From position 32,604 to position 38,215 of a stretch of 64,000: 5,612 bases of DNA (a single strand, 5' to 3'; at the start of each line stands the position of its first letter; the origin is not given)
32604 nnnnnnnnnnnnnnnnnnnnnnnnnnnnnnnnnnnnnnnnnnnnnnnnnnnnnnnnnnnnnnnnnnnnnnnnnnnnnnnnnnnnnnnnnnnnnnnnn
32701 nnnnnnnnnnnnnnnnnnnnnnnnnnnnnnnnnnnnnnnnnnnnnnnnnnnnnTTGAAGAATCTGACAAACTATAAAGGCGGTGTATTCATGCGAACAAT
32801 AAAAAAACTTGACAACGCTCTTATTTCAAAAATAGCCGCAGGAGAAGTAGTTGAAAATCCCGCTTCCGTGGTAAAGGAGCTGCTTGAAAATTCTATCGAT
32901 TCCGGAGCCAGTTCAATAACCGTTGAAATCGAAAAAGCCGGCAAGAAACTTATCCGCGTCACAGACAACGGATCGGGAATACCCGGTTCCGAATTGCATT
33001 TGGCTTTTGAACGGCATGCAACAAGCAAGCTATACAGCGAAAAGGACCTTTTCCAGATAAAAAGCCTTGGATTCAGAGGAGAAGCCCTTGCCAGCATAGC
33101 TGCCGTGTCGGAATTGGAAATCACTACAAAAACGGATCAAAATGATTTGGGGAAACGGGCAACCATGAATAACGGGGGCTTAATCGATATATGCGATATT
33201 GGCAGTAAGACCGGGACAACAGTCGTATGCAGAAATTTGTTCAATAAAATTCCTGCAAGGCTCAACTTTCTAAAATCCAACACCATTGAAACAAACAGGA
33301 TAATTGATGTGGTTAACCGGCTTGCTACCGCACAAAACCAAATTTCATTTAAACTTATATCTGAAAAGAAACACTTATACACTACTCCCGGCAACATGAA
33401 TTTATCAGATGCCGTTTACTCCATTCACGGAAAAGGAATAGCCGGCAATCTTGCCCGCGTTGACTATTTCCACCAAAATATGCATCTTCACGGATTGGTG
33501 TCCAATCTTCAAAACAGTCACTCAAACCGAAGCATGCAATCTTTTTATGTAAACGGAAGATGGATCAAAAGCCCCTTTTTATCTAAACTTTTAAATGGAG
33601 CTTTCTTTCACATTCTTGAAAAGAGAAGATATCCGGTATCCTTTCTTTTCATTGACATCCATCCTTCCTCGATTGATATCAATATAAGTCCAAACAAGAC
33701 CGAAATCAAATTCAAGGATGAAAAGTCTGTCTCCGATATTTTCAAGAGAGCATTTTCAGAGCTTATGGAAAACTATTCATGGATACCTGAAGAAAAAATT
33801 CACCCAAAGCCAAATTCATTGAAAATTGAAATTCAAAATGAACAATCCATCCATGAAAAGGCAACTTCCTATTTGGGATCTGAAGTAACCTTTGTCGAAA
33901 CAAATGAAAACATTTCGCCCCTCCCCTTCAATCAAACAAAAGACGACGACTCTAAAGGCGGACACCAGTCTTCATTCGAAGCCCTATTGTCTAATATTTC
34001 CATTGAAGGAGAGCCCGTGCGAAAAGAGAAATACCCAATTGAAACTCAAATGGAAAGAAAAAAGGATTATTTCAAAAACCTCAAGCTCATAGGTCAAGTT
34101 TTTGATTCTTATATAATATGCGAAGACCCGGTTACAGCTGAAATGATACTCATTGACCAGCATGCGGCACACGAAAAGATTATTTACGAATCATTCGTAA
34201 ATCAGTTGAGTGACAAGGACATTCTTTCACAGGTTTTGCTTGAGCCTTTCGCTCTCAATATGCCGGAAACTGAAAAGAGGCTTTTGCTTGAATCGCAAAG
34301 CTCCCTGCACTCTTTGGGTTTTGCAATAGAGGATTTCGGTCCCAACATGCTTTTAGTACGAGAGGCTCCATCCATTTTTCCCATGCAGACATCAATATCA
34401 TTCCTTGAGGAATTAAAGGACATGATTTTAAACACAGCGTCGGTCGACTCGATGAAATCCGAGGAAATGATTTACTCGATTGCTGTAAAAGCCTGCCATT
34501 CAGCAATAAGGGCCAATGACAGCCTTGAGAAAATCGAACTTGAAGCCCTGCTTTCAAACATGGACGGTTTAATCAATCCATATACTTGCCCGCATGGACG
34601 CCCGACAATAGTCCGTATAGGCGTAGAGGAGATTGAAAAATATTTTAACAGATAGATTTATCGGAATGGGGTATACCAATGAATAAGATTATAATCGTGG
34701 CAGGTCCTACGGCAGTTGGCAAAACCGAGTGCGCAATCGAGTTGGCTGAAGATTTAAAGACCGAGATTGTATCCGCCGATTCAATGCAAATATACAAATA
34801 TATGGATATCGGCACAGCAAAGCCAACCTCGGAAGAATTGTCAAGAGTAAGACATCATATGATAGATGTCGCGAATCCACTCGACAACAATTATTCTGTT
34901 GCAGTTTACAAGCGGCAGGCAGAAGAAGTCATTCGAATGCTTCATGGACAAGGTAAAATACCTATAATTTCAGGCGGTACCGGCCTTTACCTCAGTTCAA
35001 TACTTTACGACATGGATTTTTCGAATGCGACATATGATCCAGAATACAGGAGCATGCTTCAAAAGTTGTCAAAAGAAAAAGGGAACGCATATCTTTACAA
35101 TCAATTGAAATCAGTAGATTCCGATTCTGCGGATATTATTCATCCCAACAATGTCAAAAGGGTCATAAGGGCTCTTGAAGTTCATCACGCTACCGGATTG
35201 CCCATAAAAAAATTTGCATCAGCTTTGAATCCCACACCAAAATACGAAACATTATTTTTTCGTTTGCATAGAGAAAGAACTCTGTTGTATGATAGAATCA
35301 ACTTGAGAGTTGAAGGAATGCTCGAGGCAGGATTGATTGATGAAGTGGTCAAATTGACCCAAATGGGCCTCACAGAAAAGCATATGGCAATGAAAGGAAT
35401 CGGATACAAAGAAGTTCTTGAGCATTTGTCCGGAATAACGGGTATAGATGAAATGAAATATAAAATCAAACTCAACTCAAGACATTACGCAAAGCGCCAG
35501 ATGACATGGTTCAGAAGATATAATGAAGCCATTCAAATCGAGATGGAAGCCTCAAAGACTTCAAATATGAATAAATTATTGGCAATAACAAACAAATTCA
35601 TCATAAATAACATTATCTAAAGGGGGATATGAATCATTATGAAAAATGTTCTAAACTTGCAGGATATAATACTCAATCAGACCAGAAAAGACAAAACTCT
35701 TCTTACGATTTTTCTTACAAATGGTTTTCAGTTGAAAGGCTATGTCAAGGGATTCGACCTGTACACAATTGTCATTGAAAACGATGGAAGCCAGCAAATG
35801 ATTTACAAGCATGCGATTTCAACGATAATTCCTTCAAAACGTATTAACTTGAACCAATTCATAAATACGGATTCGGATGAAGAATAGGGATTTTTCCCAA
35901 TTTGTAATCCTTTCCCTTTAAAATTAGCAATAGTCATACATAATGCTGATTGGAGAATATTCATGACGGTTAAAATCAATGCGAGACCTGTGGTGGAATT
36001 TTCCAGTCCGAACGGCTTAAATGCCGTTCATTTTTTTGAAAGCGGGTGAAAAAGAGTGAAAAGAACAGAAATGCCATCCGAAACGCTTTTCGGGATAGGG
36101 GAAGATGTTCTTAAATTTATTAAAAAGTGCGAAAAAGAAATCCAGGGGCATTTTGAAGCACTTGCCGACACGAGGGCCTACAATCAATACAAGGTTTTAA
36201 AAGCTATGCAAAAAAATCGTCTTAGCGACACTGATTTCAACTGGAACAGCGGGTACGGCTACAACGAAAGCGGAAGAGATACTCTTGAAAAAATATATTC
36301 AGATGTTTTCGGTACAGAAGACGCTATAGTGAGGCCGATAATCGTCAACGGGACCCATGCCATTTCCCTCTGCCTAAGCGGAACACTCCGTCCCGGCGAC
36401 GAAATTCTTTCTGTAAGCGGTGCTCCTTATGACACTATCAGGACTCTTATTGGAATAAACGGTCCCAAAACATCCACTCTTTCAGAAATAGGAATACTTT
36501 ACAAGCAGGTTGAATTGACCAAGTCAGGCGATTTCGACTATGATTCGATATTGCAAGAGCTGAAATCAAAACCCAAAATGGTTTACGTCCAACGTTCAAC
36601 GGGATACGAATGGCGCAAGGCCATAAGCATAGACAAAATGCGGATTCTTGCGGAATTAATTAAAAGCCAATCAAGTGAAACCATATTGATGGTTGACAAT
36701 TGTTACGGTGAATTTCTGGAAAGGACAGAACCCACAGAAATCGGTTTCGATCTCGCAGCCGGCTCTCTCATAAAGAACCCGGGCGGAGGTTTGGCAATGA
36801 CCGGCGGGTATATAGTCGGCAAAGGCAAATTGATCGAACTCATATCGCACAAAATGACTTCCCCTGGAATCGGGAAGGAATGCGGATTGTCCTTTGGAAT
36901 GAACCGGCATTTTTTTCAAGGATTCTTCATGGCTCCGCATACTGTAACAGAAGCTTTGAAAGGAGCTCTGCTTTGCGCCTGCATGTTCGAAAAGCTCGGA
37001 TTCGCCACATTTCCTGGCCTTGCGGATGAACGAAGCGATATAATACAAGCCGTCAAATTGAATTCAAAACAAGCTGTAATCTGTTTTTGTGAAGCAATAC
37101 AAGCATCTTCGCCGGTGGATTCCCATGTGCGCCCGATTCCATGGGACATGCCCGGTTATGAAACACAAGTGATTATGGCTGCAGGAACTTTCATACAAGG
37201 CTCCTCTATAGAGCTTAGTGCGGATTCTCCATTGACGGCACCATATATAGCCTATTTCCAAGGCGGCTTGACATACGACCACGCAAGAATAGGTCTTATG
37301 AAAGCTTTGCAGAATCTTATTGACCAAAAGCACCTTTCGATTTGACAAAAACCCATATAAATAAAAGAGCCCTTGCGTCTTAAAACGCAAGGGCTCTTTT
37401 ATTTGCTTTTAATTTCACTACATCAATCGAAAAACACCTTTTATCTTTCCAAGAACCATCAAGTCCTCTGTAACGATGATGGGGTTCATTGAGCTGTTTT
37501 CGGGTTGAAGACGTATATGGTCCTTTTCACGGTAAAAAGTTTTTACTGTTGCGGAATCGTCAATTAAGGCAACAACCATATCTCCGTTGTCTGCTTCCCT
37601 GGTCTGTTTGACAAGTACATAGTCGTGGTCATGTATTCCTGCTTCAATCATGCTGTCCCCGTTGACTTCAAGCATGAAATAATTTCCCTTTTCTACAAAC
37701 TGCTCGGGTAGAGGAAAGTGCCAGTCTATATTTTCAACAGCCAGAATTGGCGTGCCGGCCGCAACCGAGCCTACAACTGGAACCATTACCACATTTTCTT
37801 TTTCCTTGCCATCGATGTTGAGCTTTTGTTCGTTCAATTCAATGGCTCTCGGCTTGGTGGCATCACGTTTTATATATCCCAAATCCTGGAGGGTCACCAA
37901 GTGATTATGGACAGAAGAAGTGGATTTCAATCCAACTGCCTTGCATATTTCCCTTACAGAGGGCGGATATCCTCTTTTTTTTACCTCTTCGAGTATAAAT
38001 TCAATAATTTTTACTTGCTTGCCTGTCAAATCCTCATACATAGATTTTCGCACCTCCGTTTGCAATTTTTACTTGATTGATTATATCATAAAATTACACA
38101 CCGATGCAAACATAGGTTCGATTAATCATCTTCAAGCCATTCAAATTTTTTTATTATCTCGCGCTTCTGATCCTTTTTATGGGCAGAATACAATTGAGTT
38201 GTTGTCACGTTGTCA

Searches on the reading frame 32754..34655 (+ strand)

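Call 43: search_protein_families(library=pfam, proteins=[window:32754-34655:+], max_evalue=0.00001)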
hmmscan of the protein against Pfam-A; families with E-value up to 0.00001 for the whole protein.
window:32754-34655:+ (633 aa): 4 families
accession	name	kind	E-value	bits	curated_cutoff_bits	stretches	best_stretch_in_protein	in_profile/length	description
PF01119.25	DNA_mis_repair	-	2.8e-30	104.8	26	1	222-337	2-117/119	DNA mismatch repair protein, C-terminal domain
PF08676.16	MutL_C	-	8.9e-30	103.7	25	1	446-591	1-142/142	MutL C terminal dimerisation domain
PF13589.12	HATPase_c_3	-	3e-12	47.2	25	1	37-130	4-97/137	Histidine kinase-, DNA gyrase B-, and HSP90-like ATPase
PF02518.31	HATPase_c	-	5.3e-09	36.9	26.4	1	38-92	8-64/111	Histidine kinase-, DNA gyrase B-, and HSP90-like ATPase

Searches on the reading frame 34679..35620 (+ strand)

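Call 43: search_protein_families(library=pfam, proteins=[window:34679-35620:+], max_evalue=0.00001)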
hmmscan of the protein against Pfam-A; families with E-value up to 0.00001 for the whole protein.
window:34679-35620:+ (313 aa): 2 families
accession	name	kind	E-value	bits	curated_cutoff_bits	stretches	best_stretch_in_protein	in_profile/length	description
PF01715.23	IPPT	-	8.6e-84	281.4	23.6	1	37-280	1-242/243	IPP transferase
PF01745.22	IPT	-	1.3e-09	38.3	20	1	4-63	3-62/233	Isopentenyl transferase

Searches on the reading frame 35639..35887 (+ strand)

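Call 25: search_protein_families(library=pfam, proteins=[window:35639-35887:+], max_evalue=0.01)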
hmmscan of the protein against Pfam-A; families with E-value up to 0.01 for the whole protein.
window:35639-35887:+ (82 aa): 2 families
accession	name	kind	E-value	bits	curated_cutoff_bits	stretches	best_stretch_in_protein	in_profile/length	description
PF17209.9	Hfq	-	2.9e-31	107.3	27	1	7-69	1-63/64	Hfq protein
PF21979.2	Hfq_1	-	0.0088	16.6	27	0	17-63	12-59/61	Hfq related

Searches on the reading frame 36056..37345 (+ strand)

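Call 43: search_protein_families(library=pfam, proteins=[window:36056-37345:+], max_evalue=0.00001)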
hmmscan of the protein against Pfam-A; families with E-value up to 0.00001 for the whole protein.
window:36056-37345:+ (429 aa): 1 family
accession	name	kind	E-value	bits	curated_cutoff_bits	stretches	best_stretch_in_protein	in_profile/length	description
PF06838.17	Met_gamma_lyase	-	2.1e-173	577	24.2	1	20-421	3-404/405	Methionine gamma-lyase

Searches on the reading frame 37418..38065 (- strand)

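Call 47: search_protein_families(library=pfam, proteins=[window:37418-38065:-], max_evalue=0.00001)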
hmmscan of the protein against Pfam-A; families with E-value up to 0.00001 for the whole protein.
window:37418-38065:- (215 aa): 2 families
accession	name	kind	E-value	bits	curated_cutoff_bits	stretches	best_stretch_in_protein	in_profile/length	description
PF00717.28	Peptidase_S24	-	1.3e-36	125.3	23.3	1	96-208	1-115/116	Peptidase S24-like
PF01726.22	LexA_DNA_bind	-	1.9e-22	79.2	23.7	1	11-74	2-65/65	LexA DNA binding domain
